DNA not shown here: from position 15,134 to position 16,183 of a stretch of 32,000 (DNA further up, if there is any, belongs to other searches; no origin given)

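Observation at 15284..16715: AT-rich two-gene cassette: a PD-(D/E)xK nuclease-fold protein coupled to an unrecognisable partner, a candidate novel defence- or toxin-type module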

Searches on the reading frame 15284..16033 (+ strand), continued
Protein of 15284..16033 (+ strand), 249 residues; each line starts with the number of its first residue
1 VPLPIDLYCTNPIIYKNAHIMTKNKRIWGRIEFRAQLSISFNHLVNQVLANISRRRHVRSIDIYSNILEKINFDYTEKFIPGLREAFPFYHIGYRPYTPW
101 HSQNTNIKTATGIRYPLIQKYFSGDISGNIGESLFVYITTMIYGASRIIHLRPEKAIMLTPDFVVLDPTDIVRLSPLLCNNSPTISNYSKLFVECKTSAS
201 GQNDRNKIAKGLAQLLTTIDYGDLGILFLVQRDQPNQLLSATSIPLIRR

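Call 68: search_protein_families(library=padloc, proteins=[L066:4248-7880:+, L066:9278-12262:-, L066:12327-14669:+, L064:7237-9141:+, L025:1688-4105:+, L025:4112-6511:+, L025:6492-7964:+, L060:3955-6285:+, L051:2638-3477:+, L081:3532-5304:+], max_evalue=0.00001)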
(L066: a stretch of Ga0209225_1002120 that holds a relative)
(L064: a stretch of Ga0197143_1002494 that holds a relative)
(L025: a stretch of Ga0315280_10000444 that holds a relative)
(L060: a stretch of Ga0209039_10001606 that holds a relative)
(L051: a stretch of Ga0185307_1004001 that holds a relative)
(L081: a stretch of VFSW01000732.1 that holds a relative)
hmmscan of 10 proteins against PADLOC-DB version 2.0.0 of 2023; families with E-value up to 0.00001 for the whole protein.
L066:4248-7880:+ (1210 aa): 47 families (the best 25 are shown)
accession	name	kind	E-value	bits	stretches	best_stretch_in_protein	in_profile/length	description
PDLC03606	REase_MTase_IIG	-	7e-59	197.9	1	9-662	14-633/935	Type IIG restriction enzyme-methyltransferase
PDLC03267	MTase_II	-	1e-38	131.6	3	341-608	6-222/539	Type II methyltransferase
PDLC04134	mad2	-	1.7e-26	91.1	1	255-607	186-449/492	mads_2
PDLC03366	MTase_II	-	8.3e-25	85.5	1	482-664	103-271/568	Type II methyltransferase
PDLC03318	MTase_II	-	2.4e-19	67.2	1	310-608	306-630/723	Type II methyltransferase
PDLC03021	MTase_I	-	1.4e-18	65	1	311-441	125-252/491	Type I methyltransferase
PDLC03335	MTase_II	-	3e-18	63.8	1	331-643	63-350/607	Type II methyltransferase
PDLC03222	MTase_II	-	2.1e-17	61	1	488-606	226-341/602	Type II methyltransferase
PDLC03313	MTase_II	-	3e-17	60.3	1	333-607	8-257/563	Type II methyltransferase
PDLC03630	REase_MTase_IIG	-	7.2e-17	58.5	1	262-425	277-457/1100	Type IIG restriction enzyme-methyltransferase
PDLC03612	REase_MTase_IIG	-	1.5e-16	57.8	1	486-613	806-922/1247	Type IIG restriction enzyme-methyltransferase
PDLC03026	MTase_I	-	2.3e-16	58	1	310-452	102-242/487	Type I methyltransferase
PDLC03248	MTase_II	-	2e-15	54.5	1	341-383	3-45/521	Type II methyltransferase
PDLC03301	MTase_II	-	3.4e-15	53.6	0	487-594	167-268/604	Type II methyltransferase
PDLC03018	MTase_I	-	1e-14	52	1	311-392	270-351/749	Type I methyltransferase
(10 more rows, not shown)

L066:9278-12262:- (994 aa): 51 families (the best 25 are shown)
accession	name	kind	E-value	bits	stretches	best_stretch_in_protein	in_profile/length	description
PDLC02503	BrxHI|BrxHII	-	8.1e-111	369.5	1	11-663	4-615/698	BrxHI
PDLC03960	SngC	-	5.9e-98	327.4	1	11-696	5-673/720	-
PDLC02501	BrxHI|BrxHII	-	8.1e-63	210.8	1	14-662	6-617/925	BrxHI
PDLC02897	DpdJ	-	1.1e-44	150.7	1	21-400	91-501/1570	DpdJ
PDLC03928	PsyrT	-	8.2e-24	81.9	1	33-348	24-336/689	-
PDLC00194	HamB1|HamB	-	7.1e-19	65.2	1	51-218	251-413/995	DEAD-box helicase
PDLC00938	Cas3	-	1.6e-18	65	1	155-355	128-323/358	CRISPR-associated helicase Cas3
PDLC02864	DpdF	-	3.8e-18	63.6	1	24-359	16-336/610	DpdF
PDLC01761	Cas3b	-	2.3e-17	61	2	154-360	356-544/705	-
PDLC01252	Cas3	-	2.7e-17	61.2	1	48-355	2-292/324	CAS-I; effector_G3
PDLC00188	HamB1|HamB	-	1.1e-16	58.2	1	36-212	249-425/1037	DEAD-box helicase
PDLC02861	DpdF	-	3.2e-15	53.5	1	23-355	21-337/611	DpdF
PDLC01710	Cas3a1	-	3.9e-15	53.4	1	36-118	210-291/745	Cas3_1_CAS-I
PDLC00175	HamB1|HamB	-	1.2e-14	50.7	1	37-217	233-409/1000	DEAD-box helicase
PDLC00035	DruE3|DruE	-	1.5e-14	50.7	2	299-356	1052-1109/1460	SNF2 family N-terminal domain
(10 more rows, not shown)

L066:12327-14669:+ (780 aa): 33 families (the best 25 are shown)
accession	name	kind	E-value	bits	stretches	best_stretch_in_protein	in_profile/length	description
PDLC02896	DpdJ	-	1.3e-40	137.1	1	151-406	160-427/1487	DpdJ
PDLC02570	DrmA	-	2.7e-33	113.3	2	163-265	186-284/851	DrmA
PDLC02569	DrmA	-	1.6e-29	100.4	3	157-269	410-522/1095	DrmA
PDLC02503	BrxHI|BrxHII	-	9.8e-27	91.5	2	528-594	277-345/698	BrxHI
PDLC03960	SngC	-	3.7e-26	90.1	2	343-648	146-401/720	-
PDLC00013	DruE1|DruE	-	1.7e-23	80.5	2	538-657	1073-1188/1776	SNF2 family N-terminal domain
PDLC00035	DruE3|DruE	-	2.5e-18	63.2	1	537-623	1049-1132/1460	SNF2 family N-terminal domain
PDLC00037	DruE3|DruE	-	1.7e-17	60.5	1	537-621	1046-1127/2055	SNF2 family N-terminal domain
PDLC00036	DruE3|DruE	-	3.7e-16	55.4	2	536-651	1038-1149/2023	SNF2 family N-terminal domain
PDLC02893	DpdJ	-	2.2e-15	53.7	1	170-591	186-635/876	DpdJ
PDLC02501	BrxHI|BrxHII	-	1.7e-13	47.6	1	528-599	277-350/925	BrxHI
PDLC02898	DpdJ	-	3e-13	47.4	1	171-414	187-445/506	DpdJ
PDLC02895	DpdJ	-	8.9e-13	44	1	544-652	1283-1387/2112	DpdJ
PDLC03928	PsyrT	-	2.2e-11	40.8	1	530-596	272-340/689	-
PDLC01710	Cas3a1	-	4.4e-11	40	0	142-242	187-289/745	Cas3_1_CAS-I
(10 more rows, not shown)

L064:7237-9141:+ (635 aa): 0 families

L025:1688-4105:+ (805 aa): 33 families (the best 25 are shown)
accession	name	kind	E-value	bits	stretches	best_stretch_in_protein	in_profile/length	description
PDLC02896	DpdJ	-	2.3e-47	159.4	2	114-398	130-430/1487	DpdJ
PDLC00036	DruE3|DruE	-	1.1e-28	97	2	146-381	96-286/2023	SNF2 family N-terminal domain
PDLC02569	DrmA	-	1.2e-26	90.9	2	334-592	657-877/1095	DrmA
PDLC00013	DruE1|DruE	-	3.8e-26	89.3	2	550-761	1088-1280/1776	SNF2 family N-terminal domain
PDLC00037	DruE3|DruE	-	4.1e-26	89.1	2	524-596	1036-1108/2055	SNF2 family N-terminal domain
PDLC02570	DrmA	-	1.3e-24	84.6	2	530-729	567-762/851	DrmA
PDLC00035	DruE3|DruE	-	1.3e-24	84.1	2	524-598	1039-1113/1460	SNF2 family N-terminal domain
PDLC02893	DpdJ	-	2.5e-24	83.3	1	163-623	187-666/876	DpdJ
PDLC03960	SngC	-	1.2e-22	78.5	1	332-611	150-371/720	-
PDLC02503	BrxHI|BrxHII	-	5.9e-21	72.4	1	525-590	279-344/698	BrxHI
PDLC00015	DruE2|DruE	-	1.6e-19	67.2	2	551-596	1177-1222/1887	SNF2 family N-terminal domain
PDLC00051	DruE4|DruE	-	1.8e-16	56.9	2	550-597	1130-1177/1829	SNF2 family N-terminal domain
PDLC00014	DruE2|DruE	-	2.8e-15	52.9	1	551-596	1206-1251/1928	SNF2 family N-terminal domain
PDLC02898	DpdJ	-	7.7e-14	49.4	1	161-399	185-442/506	DpdJ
PDLC02501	BrxHI|BrxHII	-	3.4e-13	46.6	1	520-589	275-343/925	BrxHI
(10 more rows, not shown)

L025:4112-6511:+ (799 aa): 16 families
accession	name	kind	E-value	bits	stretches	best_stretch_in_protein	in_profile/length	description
PDLC02614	DrmC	-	3.1e-13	47.8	1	657-769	28-140/153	DrmC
PDLC02901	DpdK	-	5.9e-09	33.8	1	704-781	93-169/173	DpdK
PDLC03924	MkoC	-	1.3e-08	31.5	1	655-766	997-1118/1136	-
PDLC02591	DrmC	-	8.6e-08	29.7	1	729-780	199-250/260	DrmC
PDLC02588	DrmC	-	4.1e-07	27.9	1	726-769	189-232/256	DrmC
PDLC02616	DrmC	-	6e-07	27.3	1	657-768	88-203/224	DrmC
PDLC02585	DrmC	-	7.5e-07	27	1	725-772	189-236/253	DrmC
PDLC02607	DrmC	-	1.3e-06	25.9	1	727-781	200-254/265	DrmC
PDLC03829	ZacB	-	1.5e-06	25.4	1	719-767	293-337/586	-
PDLC03922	MkoB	-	3e-06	24.8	1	646-776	306-441/610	-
PDLC02597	DrmC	-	3.2e-06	25.2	1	655-774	101-228/242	DrmC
PDLC02707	PbeA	-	3.3e-06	24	1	653-782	50-198/672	PbeA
PDLC02601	DrmC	-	3.6e-06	24.6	0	728-786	233-290/295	DrmC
PDLC02606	DrmC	-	4.5e-06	24.5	1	725-769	118-162/182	DrmC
PDLC02611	DrmC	-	6.2e-06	24.5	0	657-764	3-113/138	DrmC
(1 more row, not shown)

L025:6492-7964:+ (490 aa): 18 families
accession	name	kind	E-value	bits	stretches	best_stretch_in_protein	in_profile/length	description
PDLC02541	PglX|PglXI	-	4.2e-30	102.6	1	55-471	189-588/919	PglXI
PDLC03319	MTase_II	-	1.5e-27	94.6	2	230-473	148-390/503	Type II methyltransferase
PDLC03312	MTase_II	-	8.8e-27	91.2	2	246-473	1005-1230/1344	Type II methyltransferase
PDLC03346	MTase_II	-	3.5e-15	52.8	1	227-471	465-702/1068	Type II methyltransferase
PDLC03367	MTase_II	-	6.7e-14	49.1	1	10-110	19-119/633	Type II methyltransferase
PDLC03353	MTase_II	-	2.6e-10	38.3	1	12-70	188-247/260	Type II methyltransferase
PDLC03265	MTase_II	-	2.1e-09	35.3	1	16-64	270-318/333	Type II methyltransferase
PDLC03351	MTase_II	-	8.6e-09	33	1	8-70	122-184/348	Type II methyltransferase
PDLC03300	MTase_II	-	7e-08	29.9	1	13-67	215-270/302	Type II methyltransferase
PDLC03299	MTase_II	-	7.7e-08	30.2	1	16-76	199-259/296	Type II methyltransferase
PDLC03249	MTase_II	-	1.6e-07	28.5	1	9-92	117-198/541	Type II methyltransferase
PDLC03371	MTase_II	-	1.7e-07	29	1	16-63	194-241/260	Type II methyltransferase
PDLC03380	MTase_II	-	1.7e-07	28.8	0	9-73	33-97/393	Type II methyltransferase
PDLC03283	MTase_II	-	4.6e-07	27.4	1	18-135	215-330/352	Type II methyltransferase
PDLC03228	MTase_II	-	1.2e-06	26.5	0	17-65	148-196/227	Type II methyltransferase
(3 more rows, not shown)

L060:3955-6285:+ (776 aa): 18 families
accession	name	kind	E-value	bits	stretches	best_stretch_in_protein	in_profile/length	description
PDLC02436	pAgo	-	1.1e-53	180.7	1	375-762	10-446/460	-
PDLC02428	PprPIWI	-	7e-41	138.7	1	94-761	75-652/666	-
PDLC02396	pAgo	-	5.9e-21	72.4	2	625-763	538-670/683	-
PDLC02397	pAgo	-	1.3e-19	68.5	1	468-765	284-569/578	-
PDLC02376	pAgo_I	-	1e-18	65.7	1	501-753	172-433/455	Class I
PDLC02377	pAgo_I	-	4.4e-17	60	1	502-698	165-373/457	Class I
PDLC02386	pAgo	-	1.1e-15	55.2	1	268-754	213-678/697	-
PDLC02389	pAgo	-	4e-15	53.3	1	474-753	435-713/733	-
PDLC02378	pAgo_I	-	8.6e-13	45.9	0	648-753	367-471/493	Class I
PDLC02388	pAgo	-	1.6e-12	44.5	1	489-760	433-701/716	-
PDLC02381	pAgo_II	-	3.5e-10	37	1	430-558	254-386/617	Class II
PDLC02379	pAgo_II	-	7.2e-10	35.9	1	392-555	309-472/724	Class II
PDLC02394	pAgo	-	3.7e-09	32.9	1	500-760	832-1100/1121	-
PDLC02390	pAgo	-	9.3e-08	29.1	1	531-753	462-695/719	-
PDLC02392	pAgo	-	1.2e-07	28.9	0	615-766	182-336/346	-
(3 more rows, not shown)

L051:2638-3477:+ (279 aa): 0 families

L081:3532-5304:+ (590 aa): 84 families (the best 25 are shown)
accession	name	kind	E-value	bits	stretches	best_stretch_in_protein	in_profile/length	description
PDLC03063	Specificity_I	-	1.1e-44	151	1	420-577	7-161/369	Type I specificity subunit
PDLC03054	Specificity_I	-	1.2e-42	143.9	2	425-583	17-172/401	Type I specificity subunit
PDLC03099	Specificity_I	-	6.2e-38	129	2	419-570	7-157/405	Type I specificity subunit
PDLC03107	Specificity_I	-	1.7e-37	127.5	2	194-355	194-365/392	Type I specificity subunit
PDLC03079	Specificity_I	-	1.5e-31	108.1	2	465-590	89-217/470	Type I specificity subunit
PDLC03089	Specificity_I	-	2e-26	91.1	2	462-565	69-177/446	Type I specificity subunit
PDLC03189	Specificity_I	-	4.8e-26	89.6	2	197-372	12-183/459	Type I specificity subunit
PDLC04137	mad5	-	4.5e-24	83.4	2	217-353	236-369/392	mads_5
PDLC03068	Specificity_I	-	6e-24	82.9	2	197-347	6-160/403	Type I specificity subunit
PDLC03061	Specificity_I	-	2.5e-23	80.7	1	419-583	5-165/360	Type I specificity subunit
PDLC03148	Specificity_I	-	2.7e-23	80.5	1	194-347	258-417/453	Type I specificity subunit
PDLC03144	Specificity_I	-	7.3e-23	79.7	2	420-558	19-162/388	Type I specificity subunit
PDLC03069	Specificity_I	-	7.3e-23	79.3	2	213-355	213-360/387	Type I specificity subunit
PDLC03169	Specificity_I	-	8.4e-23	79.4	2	198-347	224-380/461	Type I specificity subunit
PDLC03116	Specificity_I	-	8.7e-23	79.1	1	420-581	17-176/409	Type I specificity subunit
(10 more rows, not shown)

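Call 69: search_protein_families(library=pfam, proteins=[L064:7237-9141:+, L060:9934-12987:-, L060:12974-14239:-, L060:14241-16028:-, L081:3532-5304:+, L081:7059-9329:+, L081:3-2411:+, L076:5160-7403:-, L038:1484-3697:-, L056:3-2084:+], max_evalue=0.0001)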
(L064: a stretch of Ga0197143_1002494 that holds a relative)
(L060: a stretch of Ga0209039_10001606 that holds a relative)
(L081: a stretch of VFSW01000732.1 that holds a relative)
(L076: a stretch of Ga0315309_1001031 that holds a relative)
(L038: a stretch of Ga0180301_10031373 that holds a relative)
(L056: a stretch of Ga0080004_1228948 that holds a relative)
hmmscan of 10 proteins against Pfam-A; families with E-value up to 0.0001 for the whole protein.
L064:7237-9141:+ (635 aa): 0 families

L060:9934-12987:- (1017 aa): 7 families
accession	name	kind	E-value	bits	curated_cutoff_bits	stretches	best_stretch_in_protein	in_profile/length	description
PF18766.7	SWI2_SNF2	-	3.2e-58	197.4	26.7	1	266-501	2-209/221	SWI2/SNF2 ATPase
PF04313.20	HSDR_N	-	7.2e-36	124.4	25.1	1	39-212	34-197/198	Type I restriction enzyme R protein N terminus (HSDR_N)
PF22679.2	T1R_D3-like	-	2e-23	84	27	1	597-687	64-156/158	Type I restriction enzyme subunit R domain 3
PF04851.21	ResIII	-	7.2e-21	75.2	22.5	1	262-442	4-162/164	Type III restriction enzyme, res subunit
PF00176.29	SNF2-rel_dom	-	4.3e-07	29.7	24.9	1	288-457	18-178/290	SNF2-related domain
PF00271.37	Helicase_C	-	1.1e-06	29.4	23.5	1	577-673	8-108/110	Helicase conserved C-terminal domain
PF00270.35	DEAD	-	1.1e-05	25.7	26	1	296-442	23-160/167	DEAD/DEAH box helicase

L060:12974-14239:- (421 aa): 1 family
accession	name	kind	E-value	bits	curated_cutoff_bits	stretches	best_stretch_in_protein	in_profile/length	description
PF01420.25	Methylase_S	-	7.7e-35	121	22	2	18-188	1-165/168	Type I restriction modification DNA specificity domain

L060:14241-16028:- (595 aa): 4 families
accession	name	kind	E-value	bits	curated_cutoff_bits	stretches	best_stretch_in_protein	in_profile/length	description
PF02384.22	N6_Mtase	-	1.1e-96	324.3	20.4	1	234-557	2-310/311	N-6 DNA Methylase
PF12161.14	HsdM_N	-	2.2e-15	57.9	24.5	1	96-225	3-135/135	HsdM N-terminal domain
PF07669.17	Eco57I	-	3.6e-05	24.4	25.3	0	328-447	37-158/171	Eco57I restriction-modification methylase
PF13847.12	Methyltransf_31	-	3.6e-05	23.9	27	0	279-393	5-106/145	Methyltransferase domain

L081:3532-5304:+ (590 aa): 1 family
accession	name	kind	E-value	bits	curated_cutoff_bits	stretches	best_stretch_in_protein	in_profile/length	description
PF01420.25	Methylase_S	-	5e-18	66.3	22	2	246-350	50-150/168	Type I restriction modification DNA specificity domain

L081:7059-9329:+ (756 aa): 0 families

L081:3-2411:+ (802 aa): 5 families
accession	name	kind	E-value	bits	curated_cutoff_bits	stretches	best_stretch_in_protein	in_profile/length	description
PF04851.21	ResIII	-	3e-39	135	22.5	1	175-332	3-164/164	Type III restriction enzyme, res subunit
PF08463.15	EcoEI_R_C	-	3.3e-25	89.5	24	1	643-800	2-163/163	EcoEI R protein C-terminal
PF18766.7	SWI2_SNF2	-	9.2e-17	61.9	26.7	1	179-364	1-189/221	SWI2/SNF2 ATPase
PF00270.35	DEAD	-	4.1e-10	40.1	26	1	185-334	9-164/167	DEAD/DEAH box helicase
PF00271.37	Helicase_C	-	1.2e-06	29.2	23.5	1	416-532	4-109/110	Helicase conserved C-terminal domain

L076:5160-7403:- (747 aa): 2 families
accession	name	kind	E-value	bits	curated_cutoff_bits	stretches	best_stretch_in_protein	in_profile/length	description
PF09250.16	Prim-Pol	-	2e-19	71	22.8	1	32-171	4-153/158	Bifunctional DNA primase/polymerase, N-terminal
PF08708.16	PriCT_1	-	2.3e-10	40.4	21.1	1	199-258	4-63/67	Primase C terminal 1 (PriCT-1)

L038:1484-3697:- (737 aa): 4 families
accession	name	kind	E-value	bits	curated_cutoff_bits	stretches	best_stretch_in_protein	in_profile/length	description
PF02384.22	N6_Mtase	-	2.1e-22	80.3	20.4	1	109-370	18-249/311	N-6 DNA Methylase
PF07669.17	Eco57I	-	3.9e-18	66.6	25.3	1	178-333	2-164/171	Eco57I restriction-modification methylase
PF20473.4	MmeI_Mtase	-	9e-14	51.7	27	1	126-331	8-225/259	MmeI, DNA-methyltransferase domain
PF01170.24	UPF0020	-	9.6e-06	25.9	22.3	1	124-296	15-173/197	RMKL-like, methyltransferase domain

L056:3-2084:+ (693 aa): 3 families
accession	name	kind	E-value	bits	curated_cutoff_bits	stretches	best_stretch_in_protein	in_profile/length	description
PF02384.22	N6_Mtase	-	3.5e-17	63.1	20.4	1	1-246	51-244/311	N-6 DNA Methylase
PF07669.17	Eco57I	-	5.4e-17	62.9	25.3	1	44-217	2-171/171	Eco57I restriction-modification methylase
PF20473.4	MmeI_Mtase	-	1.1e-08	35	27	1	1-69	24-89/259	MmeI, DNA-methyltransferase domain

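Call 72: search_protein_families(library=pfam, alignment_id=A6, max_evalue=0.00001)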
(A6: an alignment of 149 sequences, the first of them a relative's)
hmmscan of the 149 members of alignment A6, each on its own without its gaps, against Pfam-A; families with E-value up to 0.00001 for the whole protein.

A. member 1, L014:3693-4295:- (200 aa): 1 family
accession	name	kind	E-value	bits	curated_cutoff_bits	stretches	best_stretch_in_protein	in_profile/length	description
PF00440.29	TetR_N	-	5.4e-15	55.3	24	1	19-65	1-47/47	Bacterial regulatory proteins, tetR family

B. families by the number of members that match (of 149 scanned): 68 families (the first 25 are shown)
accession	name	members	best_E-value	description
PF00271.37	Helicase_C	2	7.3e-24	Helicase conserved C-terminal domain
PF00589.27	Phage_integrase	2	1.4e-17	Phage integrase family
PF13091.12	PLDc_2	2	3.6e-12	PLD-like domain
PF00793.26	DAHP_synth_1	1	2.1e-72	DAHP synthetase I family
PF00352.27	TBP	1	1.4e-61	Transcription factor TFIID (or TATA-binding protein, TBP)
PF18753.6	Nmad2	1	1.1e-57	Nucleotide modification associated domain 2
PF13087.12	AAA_12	1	5.4e-44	AAA domain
PF04002.20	RadC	1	1.8e-39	RadC-like JAB domain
PF04851.21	ResIII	1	3e-39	Type III restriction enzyme, res subunit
PF07366.18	SnoaL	1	4e-30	SnoaL-like polyketide cyclase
PF00005.33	ABC_tran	1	2.7e-29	ABC transporter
PF18306.6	LDcluster4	1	1.1e-28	SLOG cluster4 family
PF11066.14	DUF2867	1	5.2e-27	Protein of unknown function (DUF2867)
PF08843.17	AbiEii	1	2.6e-26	Nucleotidyl transferase AbiEii toxin, Type IV TA system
PF08463.15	EcoEI_R_C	1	3.3e-25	EcoEI R protein C-terminal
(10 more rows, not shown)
